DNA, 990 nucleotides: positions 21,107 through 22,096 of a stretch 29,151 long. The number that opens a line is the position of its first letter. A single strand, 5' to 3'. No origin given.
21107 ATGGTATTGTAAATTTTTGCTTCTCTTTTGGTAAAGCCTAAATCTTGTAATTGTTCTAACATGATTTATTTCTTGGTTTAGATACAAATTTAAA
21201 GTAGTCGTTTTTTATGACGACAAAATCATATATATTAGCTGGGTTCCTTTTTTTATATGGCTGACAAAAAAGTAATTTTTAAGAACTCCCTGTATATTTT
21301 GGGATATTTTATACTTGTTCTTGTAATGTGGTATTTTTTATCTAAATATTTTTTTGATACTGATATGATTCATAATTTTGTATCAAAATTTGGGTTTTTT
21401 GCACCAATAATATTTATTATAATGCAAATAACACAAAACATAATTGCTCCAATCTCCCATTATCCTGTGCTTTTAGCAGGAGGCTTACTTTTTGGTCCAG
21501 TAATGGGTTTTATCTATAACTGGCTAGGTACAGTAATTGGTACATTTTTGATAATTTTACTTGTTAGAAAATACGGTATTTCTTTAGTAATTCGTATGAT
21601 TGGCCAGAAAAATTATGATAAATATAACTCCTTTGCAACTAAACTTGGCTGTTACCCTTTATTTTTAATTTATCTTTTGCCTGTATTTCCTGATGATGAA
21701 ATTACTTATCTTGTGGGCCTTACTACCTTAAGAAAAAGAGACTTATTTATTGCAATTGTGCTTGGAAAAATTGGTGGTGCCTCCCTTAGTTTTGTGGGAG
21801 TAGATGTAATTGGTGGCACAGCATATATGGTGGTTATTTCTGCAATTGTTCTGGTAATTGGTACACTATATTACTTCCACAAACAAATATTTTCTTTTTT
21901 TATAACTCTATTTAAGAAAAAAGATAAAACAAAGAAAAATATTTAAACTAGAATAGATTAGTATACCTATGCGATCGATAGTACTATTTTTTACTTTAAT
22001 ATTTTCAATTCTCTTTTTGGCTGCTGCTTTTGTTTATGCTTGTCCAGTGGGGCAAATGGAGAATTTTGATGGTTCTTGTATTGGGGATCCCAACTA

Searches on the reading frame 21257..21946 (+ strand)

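Call 55: search_protein_families(library=pfam, proteins=[window:21257-21946:+], max_evalue=0.001)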
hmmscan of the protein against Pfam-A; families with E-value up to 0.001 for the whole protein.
window:21257-21946:+ (229 aa): 1 family
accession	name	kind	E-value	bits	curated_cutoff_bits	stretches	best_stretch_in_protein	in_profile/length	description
PF09335.16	VTT_dom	-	1.5e-20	74.3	33.9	1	68-178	3-117/123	VTT domain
